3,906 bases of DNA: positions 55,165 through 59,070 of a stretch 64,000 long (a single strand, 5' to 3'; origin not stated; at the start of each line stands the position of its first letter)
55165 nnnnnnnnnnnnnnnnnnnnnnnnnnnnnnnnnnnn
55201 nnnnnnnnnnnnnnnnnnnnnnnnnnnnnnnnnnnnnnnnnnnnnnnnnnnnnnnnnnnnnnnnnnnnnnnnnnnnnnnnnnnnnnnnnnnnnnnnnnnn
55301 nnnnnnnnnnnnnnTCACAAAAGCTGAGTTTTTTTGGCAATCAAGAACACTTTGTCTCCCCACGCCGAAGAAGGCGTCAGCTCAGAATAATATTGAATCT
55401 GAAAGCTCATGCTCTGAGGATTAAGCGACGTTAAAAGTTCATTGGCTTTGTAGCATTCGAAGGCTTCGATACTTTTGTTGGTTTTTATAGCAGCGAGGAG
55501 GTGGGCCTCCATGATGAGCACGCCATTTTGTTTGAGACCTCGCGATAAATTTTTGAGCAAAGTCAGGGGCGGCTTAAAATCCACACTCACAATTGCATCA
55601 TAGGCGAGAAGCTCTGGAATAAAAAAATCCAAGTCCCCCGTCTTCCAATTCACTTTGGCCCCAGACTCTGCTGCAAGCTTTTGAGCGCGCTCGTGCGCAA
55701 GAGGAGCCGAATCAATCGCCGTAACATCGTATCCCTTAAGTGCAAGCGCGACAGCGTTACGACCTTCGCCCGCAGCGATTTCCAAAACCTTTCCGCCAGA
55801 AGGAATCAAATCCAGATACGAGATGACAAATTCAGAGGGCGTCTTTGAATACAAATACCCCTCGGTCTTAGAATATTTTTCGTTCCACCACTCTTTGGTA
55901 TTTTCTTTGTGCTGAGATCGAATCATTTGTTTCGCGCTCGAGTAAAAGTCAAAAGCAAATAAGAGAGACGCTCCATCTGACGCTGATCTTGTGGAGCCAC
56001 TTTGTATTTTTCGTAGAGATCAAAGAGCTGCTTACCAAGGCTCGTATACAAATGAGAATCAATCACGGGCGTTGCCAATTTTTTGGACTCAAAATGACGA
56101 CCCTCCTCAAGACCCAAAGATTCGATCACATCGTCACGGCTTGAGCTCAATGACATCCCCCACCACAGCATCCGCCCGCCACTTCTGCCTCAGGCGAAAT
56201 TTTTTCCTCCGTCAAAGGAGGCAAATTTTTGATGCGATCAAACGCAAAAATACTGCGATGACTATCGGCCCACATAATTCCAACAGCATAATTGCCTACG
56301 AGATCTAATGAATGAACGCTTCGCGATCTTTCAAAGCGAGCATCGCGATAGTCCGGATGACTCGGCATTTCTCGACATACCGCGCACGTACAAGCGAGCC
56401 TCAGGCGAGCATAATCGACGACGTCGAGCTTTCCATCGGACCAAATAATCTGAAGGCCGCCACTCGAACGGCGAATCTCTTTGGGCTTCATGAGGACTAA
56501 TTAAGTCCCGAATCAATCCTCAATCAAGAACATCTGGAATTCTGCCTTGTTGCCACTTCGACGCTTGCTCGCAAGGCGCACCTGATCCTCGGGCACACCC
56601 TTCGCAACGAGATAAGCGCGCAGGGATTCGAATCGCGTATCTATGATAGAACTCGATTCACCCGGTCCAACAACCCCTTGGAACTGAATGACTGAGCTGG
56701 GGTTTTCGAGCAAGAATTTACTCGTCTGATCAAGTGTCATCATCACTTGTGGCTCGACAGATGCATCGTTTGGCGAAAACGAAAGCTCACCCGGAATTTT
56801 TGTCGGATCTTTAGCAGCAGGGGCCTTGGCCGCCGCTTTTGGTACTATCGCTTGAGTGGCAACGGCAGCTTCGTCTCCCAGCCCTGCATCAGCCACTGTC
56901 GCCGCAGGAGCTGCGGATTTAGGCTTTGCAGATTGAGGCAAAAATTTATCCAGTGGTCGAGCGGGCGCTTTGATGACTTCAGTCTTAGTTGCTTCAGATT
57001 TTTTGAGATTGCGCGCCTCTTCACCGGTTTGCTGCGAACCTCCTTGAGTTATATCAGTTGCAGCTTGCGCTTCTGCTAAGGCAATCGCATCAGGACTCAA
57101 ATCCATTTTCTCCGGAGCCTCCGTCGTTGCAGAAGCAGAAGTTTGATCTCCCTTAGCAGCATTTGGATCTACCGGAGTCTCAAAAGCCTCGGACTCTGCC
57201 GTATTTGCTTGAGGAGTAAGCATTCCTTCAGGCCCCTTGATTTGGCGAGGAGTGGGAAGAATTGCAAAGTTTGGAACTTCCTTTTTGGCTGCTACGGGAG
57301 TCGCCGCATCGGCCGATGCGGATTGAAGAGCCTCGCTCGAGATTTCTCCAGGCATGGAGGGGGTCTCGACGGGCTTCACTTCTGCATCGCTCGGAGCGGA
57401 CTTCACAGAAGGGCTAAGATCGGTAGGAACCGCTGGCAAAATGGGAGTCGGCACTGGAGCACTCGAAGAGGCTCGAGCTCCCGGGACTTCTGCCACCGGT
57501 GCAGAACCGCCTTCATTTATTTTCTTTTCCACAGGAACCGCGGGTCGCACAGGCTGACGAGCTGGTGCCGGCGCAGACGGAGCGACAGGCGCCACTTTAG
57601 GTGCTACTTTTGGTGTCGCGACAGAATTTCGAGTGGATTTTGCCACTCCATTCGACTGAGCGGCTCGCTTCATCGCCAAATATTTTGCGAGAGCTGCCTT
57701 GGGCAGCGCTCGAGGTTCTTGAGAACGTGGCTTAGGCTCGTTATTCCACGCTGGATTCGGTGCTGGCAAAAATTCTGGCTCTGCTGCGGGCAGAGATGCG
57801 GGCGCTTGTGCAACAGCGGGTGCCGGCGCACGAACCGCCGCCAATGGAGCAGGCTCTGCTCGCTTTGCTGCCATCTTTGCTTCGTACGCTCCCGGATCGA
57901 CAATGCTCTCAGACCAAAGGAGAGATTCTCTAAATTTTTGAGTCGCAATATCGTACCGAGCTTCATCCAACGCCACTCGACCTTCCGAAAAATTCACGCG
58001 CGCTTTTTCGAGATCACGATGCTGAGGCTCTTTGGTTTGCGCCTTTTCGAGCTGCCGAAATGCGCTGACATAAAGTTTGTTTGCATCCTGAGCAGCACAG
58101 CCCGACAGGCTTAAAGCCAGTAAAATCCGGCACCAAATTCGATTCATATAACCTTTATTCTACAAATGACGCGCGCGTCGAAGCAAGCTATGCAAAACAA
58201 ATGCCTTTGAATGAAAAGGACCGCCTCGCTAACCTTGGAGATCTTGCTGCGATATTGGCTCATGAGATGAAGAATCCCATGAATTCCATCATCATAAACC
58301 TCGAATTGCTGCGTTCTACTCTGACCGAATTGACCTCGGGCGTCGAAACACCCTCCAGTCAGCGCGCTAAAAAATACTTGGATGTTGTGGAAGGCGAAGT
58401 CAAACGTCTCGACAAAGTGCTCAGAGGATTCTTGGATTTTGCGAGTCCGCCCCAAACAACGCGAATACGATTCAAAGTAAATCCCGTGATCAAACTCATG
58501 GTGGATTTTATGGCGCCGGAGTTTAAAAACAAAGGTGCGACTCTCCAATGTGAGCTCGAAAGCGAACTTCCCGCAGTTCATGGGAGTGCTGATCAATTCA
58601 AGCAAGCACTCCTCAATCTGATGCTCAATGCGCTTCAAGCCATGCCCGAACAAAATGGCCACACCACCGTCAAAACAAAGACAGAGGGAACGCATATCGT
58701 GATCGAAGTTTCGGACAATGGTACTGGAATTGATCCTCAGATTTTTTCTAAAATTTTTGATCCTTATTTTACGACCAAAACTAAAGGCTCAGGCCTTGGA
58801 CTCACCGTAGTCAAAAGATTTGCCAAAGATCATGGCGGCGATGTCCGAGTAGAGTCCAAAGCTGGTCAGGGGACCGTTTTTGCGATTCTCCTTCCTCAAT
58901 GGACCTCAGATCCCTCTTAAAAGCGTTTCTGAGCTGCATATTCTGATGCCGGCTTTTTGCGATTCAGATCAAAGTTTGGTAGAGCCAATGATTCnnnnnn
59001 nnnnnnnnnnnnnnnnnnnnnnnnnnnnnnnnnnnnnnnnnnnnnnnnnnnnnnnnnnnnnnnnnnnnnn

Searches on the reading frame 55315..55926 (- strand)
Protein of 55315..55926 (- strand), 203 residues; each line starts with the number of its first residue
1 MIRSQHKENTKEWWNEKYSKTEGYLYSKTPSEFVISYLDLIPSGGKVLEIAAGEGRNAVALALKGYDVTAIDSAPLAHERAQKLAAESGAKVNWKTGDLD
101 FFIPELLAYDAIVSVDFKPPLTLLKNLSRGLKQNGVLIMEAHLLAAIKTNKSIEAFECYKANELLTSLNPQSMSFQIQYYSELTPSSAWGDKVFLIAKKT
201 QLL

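Call 6: search_protein_families(library=pfam, proteins=[window:55315-55926:-])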
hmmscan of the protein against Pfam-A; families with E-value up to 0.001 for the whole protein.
window:55315-55926:- (203 aa): 6 families
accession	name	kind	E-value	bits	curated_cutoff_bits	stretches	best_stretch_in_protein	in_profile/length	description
PF13649.12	Methyltransf_25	-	1.4e-10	42.2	27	1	47-135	1-97/97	Methyltransferase domain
PF13489.12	Methyltransf_23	-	2.5e-07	31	27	1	36-152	15-128/164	Methyltransferase domain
PF08241.18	Methyltransf_11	-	4.1e-07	31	21.2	1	48-139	1-95/95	Methyltransferase domain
PF03848.20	TehB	-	9e-07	28.9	20.4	1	24-80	13-67/193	Tellurite resistance protein TehB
PF08242.18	Methyltransf_12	-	1.2e-06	29.6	30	1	48-137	1-98/98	Methyltransferase domain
PF13847.12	Methyltransf_31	-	1.5e-06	28.4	27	1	43-143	3-113/145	Methyltransferase domain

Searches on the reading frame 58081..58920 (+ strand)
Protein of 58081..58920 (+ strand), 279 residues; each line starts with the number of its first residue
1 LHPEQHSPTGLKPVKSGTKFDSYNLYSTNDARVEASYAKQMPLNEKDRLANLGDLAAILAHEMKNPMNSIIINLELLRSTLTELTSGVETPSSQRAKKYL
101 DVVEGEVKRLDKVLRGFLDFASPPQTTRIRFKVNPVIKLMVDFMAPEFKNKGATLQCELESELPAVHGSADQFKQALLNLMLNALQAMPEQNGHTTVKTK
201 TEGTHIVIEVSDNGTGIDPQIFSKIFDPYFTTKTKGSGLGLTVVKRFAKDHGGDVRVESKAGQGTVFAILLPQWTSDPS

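Call 6: search_protein_families(library=pfam, proteins=[window:58081-58920:+])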
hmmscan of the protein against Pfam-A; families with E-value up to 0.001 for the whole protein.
window:58081-58920:+ (279 aa): 3 families
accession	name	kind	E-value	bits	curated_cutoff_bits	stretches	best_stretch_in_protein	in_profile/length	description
PF02518.31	HATPase_c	-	3.8e-27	95.4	26.4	1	169-273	2-109/111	Histidine kinase-, DNA gyrase B-, and HSP90-like ATPase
PF00512.31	HisKA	-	3.5e-13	49.8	26.9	1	52-122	2-62/66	His Kinase A (phospho-acceptor) domain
PF13581.12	HATPase_c_2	-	0.00038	20.9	27.4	1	189-255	49-114/127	Histidine kinase-like ATPase domain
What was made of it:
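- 58201..58920 (+): Minimal histidine kinase gene (239 aa; HisKA and HATPase_c only, no sensor or transmembrane domain). Pfam hits in call 6.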

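Call 55: search_protein_families(library=ncbifam, proteins=[window:58201-58920:+], max_evalue=0.001)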
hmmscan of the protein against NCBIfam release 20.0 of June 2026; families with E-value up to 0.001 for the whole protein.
window:58201-58920:+ (239 aa): 86 families (the best 25 are shown)
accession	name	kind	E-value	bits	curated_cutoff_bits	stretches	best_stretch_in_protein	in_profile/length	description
NF008468.0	PRK11360.1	equivalog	2.9e-62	210.9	646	1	4-233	388-608/616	two-component system sensor histidine kinase AtoS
NF007688.0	PRK10364.1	equivalog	3.3e-52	177.8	479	1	4-233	232-451/460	two-component system sensor histidine kinase ZraS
NF052574.1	HisKinEspCMyxo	equivalog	2.2e-40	138.5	1200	1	7-233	412-637/785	serine histidine kinase EspC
NF010411.0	PRK13837.1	equivalog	6e-36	123.8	647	1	3-235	441-677/828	two-component system VirA-like sensor kinase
NF053867.1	SprKinKinDBac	equivalog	1.6e-35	122.5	775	1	4-233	278-497/500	sporulation kinase KinD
NF052573.1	HisKinEspAMyxo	equivalog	5.2e-34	117.4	1400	1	6-231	378-609/755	serine histidine kinase EspA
NF038348.1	T2SS_HK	subfamily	1.5e-32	112.8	450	1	64-232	406-572/574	histidine kinase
NF046044.1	PnpS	equivalog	5.2e-32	111.3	400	1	19-232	177-390/390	two-component system histidine kinase PnpS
NF008312.0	PRK11100.1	equivalog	3.6e-28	98.6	356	1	17-233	261-474/477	two-component system sensor histidine kinase CreC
NF010076.0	PRK13557.1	subfamily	3.7e-28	98.2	631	1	5-233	156-394/540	histidine kinase famiy protein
NF046020.1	HisKinCckABruc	equivalog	5.6e-28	97.3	1000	1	5-236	473-710/868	cell cycle histidine kinase CckA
NF041777.1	sens_FixL_Rhizob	equivalog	6.3e-27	94.4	850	1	7-233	257-481/485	sensor protein FixL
TIGR02966.1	phoR_proteo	equivalog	1.2e-26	93.6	334.2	1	16-230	118-332/333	phosphate regulon sensor histidine kinase PhoR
NF006800.0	PRK09303.1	equivalog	1.4e-26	93.4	342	1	7-235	146-379/383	histidine kinase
NF047497.1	HK_LIC_12097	equivalog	1.4e-25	89.8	500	1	8-232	146-365/367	LIC_12097 family sensor histidine kinase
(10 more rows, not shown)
